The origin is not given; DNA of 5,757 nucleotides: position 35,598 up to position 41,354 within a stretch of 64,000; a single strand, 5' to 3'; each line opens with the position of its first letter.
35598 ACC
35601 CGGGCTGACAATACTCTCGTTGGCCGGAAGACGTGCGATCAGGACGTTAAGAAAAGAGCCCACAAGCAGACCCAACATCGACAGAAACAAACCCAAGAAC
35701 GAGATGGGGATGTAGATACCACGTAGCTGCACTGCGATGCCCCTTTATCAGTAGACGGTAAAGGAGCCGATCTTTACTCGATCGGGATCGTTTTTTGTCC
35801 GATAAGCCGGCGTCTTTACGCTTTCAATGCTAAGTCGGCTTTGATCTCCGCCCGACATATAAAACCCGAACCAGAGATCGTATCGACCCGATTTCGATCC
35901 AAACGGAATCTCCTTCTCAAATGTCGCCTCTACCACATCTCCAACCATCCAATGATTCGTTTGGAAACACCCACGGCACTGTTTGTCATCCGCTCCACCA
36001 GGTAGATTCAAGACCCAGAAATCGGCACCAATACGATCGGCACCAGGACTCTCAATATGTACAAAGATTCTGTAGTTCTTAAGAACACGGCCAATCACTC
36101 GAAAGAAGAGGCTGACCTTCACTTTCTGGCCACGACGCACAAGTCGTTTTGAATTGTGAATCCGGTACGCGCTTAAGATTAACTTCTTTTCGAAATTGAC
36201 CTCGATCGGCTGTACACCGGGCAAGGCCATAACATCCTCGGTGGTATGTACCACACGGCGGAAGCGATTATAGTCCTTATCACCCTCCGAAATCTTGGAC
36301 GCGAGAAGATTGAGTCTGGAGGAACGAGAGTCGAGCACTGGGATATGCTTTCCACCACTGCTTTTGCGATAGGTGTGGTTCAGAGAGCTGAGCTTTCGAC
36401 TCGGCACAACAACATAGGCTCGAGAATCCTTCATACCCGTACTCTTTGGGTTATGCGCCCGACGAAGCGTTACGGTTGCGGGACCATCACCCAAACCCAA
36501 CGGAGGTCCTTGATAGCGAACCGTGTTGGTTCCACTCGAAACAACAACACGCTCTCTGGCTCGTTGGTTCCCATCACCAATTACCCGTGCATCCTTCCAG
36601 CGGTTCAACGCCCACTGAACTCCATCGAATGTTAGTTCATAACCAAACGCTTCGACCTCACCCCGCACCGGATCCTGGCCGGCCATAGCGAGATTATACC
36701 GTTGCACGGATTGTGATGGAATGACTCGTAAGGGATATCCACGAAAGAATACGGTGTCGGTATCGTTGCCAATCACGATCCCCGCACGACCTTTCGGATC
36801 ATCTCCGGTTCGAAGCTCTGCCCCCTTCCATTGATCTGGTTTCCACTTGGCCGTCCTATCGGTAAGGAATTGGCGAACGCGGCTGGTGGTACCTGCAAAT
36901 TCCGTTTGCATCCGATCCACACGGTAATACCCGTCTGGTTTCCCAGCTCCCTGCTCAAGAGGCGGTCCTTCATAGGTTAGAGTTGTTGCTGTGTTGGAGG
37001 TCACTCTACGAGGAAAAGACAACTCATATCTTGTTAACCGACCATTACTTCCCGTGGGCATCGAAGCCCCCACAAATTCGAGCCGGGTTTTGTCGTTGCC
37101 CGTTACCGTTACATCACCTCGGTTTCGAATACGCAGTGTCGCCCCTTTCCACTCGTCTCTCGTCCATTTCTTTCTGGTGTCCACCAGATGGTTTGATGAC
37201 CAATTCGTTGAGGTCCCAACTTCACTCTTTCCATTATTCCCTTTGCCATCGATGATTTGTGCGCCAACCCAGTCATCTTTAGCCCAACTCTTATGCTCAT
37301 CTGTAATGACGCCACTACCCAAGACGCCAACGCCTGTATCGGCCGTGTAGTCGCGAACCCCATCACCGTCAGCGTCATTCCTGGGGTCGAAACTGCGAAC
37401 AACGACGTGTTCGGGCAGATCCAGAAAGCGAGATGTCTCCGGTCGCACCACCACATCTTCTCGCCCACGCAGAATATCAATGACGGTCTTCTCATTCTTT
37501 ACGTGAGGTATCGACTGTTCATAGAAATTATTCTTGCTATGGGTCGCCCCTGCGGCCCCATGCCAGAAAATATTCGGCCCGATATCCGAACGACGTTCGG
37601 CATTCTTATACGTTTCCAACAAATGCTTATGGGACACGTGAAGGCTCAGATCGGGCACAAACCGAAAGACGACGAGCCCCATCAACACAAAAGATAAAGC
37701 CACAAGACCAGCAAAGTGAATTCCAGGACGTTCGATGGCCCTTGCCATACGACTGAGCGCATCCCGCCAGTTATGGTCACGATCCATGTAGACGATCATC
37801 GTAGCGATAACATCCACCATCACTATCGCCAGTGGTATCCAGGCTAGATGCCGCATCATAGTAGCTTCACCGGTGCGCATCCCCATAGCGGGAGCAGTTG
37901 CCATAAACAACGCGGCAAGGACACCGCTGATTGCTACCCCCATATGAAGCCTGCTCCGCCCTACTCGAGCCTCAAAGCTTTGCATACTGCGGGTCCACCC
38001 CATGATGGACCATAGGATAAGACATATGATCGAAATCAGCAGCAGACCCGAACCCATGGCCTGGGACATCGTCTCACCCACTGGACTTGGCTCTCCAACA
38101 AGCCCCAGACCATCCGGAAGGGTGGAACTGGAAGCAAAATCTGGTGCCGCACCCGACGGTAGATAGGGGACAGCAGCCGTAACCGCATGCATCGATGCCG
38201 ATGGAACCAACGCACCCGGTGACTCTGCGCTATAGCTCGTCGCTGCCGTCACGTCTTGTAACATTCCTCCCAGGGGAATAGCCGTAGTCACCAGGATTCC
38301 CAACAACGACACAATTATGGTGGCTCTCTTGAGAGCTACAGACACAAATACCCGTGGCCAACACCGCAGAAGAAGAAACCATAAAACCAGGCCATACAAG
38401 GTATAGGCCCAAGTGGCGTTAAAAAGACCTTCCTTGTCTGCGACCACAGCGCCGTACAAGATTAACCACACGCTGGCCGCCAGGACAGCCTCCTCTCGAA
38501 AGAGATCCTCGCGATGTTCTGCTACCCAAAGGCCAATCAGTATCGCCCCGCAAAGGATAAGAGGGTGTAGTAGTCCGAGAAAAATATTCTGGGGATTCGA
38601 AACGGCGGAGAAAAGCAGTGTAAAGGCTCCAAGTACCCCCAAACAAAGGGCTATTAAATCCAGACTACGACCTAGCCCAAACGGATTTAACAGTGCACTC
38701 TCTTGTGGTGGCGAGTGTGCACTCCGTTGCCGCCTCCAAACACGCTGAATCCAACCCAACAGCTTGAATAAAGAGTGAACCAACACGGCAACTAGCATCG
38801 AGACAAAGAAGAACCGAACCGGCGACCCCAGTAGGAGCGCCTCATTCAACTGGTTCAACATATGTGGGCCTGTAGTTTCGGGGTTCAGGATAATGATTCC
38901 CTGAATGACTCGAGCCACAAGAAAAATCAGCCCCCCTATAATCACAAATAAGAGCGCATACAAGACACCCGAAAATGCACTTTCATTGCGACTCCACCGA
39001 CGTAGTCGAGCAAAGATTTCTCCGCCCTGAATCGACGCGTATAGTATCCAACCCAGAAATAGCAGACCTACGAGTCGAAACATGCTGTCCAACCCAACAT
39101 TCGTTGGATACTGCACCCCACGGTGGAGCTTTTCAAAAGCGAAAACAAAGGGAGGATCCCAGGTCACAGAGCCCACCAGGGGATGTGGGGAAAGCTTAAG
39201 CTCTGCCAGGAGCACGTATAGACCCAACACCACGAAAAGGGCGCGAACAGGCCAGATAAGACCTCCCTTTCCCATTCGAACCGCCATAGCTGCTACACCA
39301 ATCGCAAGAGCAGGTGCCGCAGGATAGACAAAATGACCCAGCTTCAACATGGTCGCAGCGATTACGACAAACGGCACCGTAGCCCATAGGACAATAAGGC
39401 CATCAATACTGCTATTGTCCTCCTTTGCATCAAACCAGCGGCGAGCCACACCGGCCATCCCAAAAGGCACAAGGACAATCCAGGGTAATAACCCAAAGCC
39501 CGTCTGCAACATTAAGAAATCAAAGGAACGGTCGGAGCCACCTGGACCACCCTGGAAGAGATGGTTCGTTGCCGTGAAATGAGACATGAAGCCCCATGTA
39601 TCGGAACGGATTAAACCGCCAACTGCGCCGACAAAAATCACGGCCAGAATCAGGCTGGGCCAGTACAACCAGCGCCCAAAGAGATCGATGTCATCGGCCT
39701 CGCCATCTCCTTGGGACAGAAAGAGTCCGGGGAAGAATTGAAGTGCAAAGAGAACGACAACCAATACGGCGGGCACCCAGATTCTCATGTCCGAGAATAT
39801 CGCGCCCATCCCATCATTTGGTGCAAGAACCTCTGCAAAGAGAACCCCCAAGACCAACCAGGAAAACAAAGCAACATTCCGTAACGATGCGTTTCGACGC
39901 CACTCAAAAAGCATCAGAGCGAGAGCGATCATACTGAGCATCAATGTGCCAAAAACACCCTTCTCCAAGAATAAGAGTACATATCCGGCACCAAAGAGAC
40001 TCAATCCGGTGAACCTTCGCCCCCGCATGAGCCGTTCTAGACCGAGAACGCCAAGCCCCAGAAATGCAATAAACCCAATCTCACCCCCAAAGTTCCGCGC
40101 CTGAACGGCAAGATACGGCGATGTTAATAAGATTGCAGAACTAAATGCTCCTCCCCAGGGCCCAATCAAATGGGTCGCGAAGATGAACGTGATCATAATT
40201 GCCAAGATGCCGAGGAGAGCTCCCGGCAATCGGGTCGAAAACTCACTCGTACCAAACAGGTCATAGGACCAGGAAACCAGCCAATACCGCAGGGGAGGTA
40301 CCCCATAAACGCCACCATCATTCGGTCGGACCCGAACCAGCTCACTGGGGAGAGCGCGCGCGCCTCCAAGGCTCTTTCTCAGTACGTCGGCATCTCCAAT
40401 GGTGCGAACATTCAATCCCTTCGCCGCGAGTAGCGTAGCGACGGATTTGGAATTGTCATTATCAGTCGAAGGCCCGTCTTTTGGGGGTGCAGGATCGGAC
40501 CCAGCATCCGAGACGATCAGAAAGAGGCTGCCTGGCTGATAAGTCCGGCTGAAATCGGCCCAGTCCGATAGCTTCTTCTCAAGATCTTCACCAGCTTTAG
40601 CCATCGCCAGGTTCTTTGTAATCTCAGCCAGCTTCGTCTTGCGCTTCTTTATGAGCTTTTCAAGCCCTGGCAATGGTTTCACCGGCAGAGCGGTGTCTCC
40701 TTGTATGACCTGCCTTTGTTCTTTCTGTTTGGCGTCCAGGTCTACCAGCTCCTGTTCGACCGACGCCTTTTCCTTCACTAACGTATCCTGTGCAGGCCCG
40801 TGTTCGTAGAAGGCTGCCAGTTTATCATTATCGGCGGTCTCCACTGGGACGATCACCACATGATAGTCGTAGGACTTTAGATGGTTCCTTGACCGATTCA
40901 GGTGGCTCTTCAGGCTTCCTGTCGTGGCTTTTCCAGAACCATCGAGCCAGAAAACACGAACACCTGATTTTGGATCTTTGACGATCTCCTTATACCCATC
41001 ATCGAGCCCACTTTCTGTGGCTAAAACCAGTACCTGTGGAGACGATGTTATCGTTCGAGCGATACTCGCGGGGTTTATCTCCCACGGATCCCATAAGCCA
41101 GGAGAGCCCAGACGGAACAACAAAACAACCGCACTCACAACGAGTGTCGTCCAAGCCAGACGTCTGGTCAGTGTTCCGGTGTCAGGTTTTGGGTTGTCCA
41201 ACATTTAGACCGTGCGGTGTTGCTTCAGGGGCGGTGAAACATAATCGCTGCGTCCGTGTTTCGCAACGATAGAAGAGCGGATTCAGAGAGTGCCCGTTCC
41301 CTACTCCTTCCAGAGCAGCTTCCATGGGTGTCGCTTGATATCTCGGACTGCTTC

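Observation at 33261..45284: Orphan MCE protein, 1818-aa GT-C-like giant, prepilin peptidase and histidine kinase in one co-directional cluster, divergent from a pilin gene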

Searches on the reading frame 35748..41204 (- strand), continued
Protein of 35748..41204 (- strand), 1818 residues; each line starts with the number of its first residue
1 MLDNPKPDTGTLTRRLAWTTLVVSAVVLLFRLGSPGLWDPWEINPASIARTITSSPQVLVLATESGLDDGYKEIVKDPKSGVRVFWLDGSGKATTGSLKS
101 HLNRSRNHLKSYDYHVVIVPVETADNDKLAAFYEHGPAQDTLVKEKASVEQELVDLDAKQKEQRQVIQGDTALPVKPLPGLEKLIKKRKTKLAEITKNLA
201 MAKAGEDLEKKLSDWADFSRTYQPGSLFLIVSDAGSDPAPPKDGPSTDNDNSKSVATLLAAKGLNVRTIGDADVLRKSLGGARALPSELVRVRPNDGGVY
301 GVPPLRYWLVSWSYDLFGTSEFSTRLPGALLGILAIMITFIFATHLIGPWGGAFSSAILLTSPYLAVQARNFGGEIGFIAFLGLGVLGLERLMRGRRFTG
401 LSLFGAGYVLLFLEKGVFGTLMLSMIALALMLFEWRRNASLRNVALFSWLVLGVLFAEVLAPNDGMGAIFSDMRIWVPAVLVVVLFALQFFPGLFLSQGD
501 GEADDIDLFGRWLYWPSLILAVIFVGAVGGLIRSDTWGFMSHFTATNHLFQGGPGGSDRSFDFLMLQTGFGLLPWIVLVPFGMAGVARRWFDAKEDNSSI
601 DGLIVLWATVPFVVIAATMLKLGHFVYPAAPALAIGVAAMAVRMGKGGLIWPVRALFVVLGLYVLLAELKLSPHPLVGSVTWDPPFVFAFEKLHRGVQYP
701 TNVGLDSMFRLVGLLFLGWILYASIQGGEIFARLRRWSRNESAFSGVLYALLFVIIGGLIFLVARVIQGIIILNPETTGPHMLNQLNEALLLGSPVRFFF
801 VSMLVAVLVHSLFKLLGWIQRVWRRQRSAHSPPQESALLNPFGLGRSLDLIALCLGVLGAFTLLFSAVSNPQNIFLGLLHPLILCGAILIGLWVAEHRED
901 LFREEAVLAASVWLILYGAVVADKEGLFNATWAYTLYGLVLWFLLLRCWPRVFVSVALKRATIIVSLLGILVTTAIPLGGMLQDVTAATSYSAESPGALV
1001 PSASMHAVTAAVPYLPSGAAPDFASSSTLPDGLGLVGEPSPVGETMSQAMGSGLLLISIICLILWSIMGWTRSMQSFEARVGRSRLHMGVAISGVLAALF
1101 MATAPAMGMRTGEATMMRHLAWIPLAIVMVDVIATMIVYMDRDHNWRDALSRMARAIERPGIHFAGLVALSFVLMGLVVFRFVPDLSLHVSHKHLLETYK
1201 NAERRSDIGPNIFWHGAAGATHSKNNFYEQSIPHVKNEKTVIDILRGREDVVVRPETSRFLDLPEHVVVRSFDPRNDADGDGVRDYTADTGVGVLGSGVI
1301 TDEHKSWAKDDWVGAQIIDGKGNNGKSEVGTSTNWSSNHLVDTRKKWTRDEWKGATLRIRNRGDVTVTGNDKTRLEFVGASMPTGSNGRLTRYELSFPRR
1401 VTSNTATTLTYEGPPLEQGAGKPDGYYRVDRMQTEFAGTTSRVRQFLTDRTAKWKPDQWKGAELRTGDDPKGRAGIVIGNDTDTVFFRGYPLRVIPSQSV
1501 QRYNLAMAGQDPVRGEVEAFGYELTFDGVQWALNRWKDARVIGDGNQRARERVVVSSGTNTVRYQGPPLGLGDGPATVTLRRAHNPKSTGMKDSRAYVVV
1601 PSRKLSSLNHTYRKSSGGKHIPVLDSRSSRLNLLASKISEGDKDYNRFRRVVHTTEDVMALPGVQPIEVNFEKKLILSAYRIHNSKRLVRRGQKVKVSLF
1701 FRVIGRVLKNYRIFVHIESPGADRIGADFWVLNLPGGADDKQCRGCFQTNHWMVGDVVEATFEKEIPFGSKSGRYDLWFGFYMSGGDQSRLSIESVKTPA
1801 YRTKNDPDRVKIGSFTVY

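Call 71: search_protein_families(library=pfam, proteins=[L024:10974-12089:+, L024:12086-14671:+, L030:11114-12529:+, L030:12538-15108:+, L045:11314-12456:+, L045:13180-16329:+, L057:10699-12168:+, L057:12165-13229:+, L024:1308-4022:-], max_evalue=0.001)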
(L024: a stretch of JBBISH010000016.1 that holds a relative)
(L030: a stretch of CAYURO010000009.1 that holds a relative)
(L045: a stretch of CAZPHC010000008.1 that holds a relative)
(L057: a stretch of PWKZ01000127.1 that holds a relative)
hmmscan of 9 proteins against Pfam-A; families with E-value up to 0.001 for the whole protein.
L024:10974-12089:+ (371 aa): 1 family
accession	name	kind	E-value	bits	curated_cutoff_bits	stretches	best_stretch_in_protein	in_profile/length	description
PF01008.23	IF-2B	-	4.3e-81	272.7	22.4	1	59-348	2-278/280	Initiation factor 2 subunit family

L024:12086-14671:+ (861 aa): 2 families
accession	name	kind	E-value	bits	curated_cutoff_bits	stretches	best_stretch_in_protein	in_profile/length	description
PF05193.26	Peptidase_M16_C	-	1.7e-65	220.7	23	2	175-349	2-180/181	Peptidase M16 inactive domain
PF00675.25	Peptidase_M16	-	7.7e-46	156.1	22.3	2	22-167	2-147/149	Insulinase (Peptidase family M16)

L030:11114-12529:+ (471 aa): 1 family
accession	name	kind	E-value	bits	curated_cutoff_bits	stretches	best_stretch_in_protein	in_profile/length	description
PF01008.23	IF-2B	-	4.9e-78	262.6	22.4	1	153-442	2-278/280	Initiation factor 2 subunit family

L030:12538-15108:+ (856 aa): 2 families
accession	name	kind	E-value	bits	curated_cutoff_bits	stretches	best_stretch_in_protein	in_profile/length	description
PF05193.26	Peptidase_M16_C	-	3.1e-68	229.6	23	2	164-338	2-180/181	Peptidase M16 inactive domain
PF00675.25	Peptidase_M16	-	4.5e-46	156.9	22.3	2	20-157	11-148/149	Insulinase (Peptidase family M16)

L045:11314-12456:+ (380 aa): 0 families

L045:13180-16329:+ (1049 aa): 2 families
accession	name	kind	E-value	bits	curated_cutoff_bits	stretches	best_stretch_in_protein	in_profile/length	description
PF05193.26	Peptidase_M16_C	-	1.3e-54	185.2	23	2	353-527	2-180/181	Peptidase M16 inactive domain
PF00675.25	Peptidase_M16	-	7.7e-41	139.9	22.3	2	201-346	3-148/149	Insulinase (Peptidase family M16)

L057:10699-12168:+ (489 aa): 0 families

L057:12165-13229:+ (354 aa): 1 family
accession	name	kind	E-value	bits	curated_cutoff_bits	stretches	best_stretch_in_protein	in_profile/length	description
PF00535.33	Glycos_transf_2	-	1.4e-17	64.5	23.3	1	12-168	4-162/168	Glycosyl transferase family 2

L024:1308-4022:- (904 aa): 5 families
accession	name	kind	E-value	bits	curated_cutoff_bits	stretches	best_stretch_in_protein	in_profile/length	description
PF04539.22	Sigma70_r3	-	5.9e-29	100.4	25.3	1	749-825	1-77/78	Sigma-70 region 3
PF04542.20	Sigma70_r2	-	8.2e-24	83.6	24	1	670-740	1-71/71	Sigma-70 region 2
PF04545.22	Sigma70_r4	-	1.6e-18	66.4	24.1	1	839-891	2-50/50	Sigma-70, region 4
PF00140.25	Sigma70_r1_2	-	7.8e-12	45.4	22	1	98-130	1-33/34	Sigma-70 factor, region 1.2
PF03979.19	Sigma70_r1_1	-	0.00015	22.1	22.5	0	7-62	4-59/81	Sigma-70 factor, region 1.1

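Call 73: search_solved_structures(query=L002:2294-3949:-, max_evalue=1)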
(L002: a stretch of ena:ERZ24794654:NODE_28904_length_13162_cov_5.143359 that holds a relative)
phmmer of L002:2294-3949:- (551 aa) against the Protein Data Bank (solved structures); distinct sequences matched with E-value up to 1: 0.

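Call 86: search_protein_families(library=ncbifam, proteins=[L004:7592-8455:+, L057:12165-13229:+], max_evalue=0.00001)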
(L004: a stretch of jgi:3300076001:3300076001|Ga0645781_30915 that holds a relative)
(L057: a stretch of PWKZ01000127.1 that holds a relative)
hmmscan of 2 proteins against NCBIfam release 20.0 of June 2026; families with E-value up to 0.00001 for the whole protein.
L004:7592-8455:+ (287 aa): 9 families
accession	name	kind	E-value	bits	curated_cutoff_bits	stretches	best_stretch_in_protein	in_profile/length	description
TIGR04182.1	glyco_TIGR04182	equivalog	3.7e-25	88.9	325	1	3-280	2-269/293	S-layer glycoprotein N-glycosyltransferase AglJ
NF058614.1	PPMAGASynPpgS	equivalog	5.2e-20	71.8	370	1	4-196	3-194/226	polyprenyl-phospho-N-acetylgalactosaminyl synthase PpgS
NF041391.1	DPhHxTase_Halo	equivalog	5e-17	61.6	375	1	9-207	3-192/213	dolichyl-phosphate hexose transferase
NF007986.1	PRK10714.1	equivalog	1.4e-10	40.7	529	1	2-200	7-202/316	undecaprenyl-phosphate 4-deoxy-4-formamido-L-arabinose transferase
NF047588.1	GlcsyltransPgfSStrep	equivalog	3.2e-08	33.1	500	1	1-176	1-178/308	glycosyltransferase PgfS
TIGR04283.1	glyco_like_mftF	equivalog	7.5e-08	32.2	182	1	6-67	4-62/221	TIGR04283 family arsenosugar biosynthesis glycosyltransferase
TIGR03937.1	PgaC_IcaA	equivalog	1.4e-07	30.8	422.3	1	3-93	47-136/407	poly-beta-1,6-N-acetyl-D-glucosamine synthase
NF041875.1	EPS_EpsD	equivalog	3.3e-06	26.7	370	1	5-101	3-98/325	exopolysaccharide biosynthesis glycosyltransferase EpsD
NF010496.0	PRK13915.1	equivalog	3.5e-06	26.3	262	1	2-108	32-143/307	glucosyl-3-phosphoglycerate synthase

L057:12165-13229:+ (354 aa): 7 families
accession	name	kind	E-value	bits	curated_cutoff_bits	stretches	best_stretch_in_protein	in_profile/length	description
TIGR04182.1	glyco_TIGR04182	equivalog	6.1e-29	101.3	325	1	8-305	2-289/293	S-layer glycoprotein N-glycosyltransferase AglJ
NF058614.1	PPMAGASynPpgS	equivalog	2.2e-17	63.3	370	1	8-183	2-176/226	polyprenyl-phospho-N-acetylgalactosaminyl synthase PpgS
NF041391.1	DPhHxTase_Halo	equivalog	9.8e-15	54.1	375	1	15-213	4-193/213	dolichyl-phosphate hexose transferase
NF007986.1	PRK10714.1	equivalog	4.7e-10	39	529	1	7-299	7-294/316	undecaprenyl-phosphate 4-deoxy-4-formamido-L-arabinose transferase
NF047588.1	GlcsyltransPgfSStrep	equivalog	3e-09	36.5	500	1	7-298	2-287/308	glycosyltransferase PgfS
TIGR04283.1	glyco_like_mftF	equivalog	1e-06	28.5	182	1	10-72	3-62/221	TIGR04283 family arsenosugar biosynthesis glycosyltransferase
TIGR03937.1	PgaC_IcaA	equivalog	3.2e-06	26.4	422.3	1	7-98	46-136/407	poly-beta-1,6-N-acetyl-D-glucosamine synthase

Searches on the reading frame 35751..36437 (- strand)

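Call 53: search_protein_families(library=pfam, proteins=[window:35751-36437:-], max_evalue=5)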
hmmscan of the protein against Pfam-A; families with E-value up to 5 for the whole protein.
window:35751-36437:- (229 aa): 1 family
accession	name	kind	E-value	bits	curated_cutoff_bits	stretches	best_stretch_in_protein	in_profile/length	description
PF18024.7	HTH_50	-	0.035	14.2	27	1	81-100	10-29/50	Helix-turn-helix domain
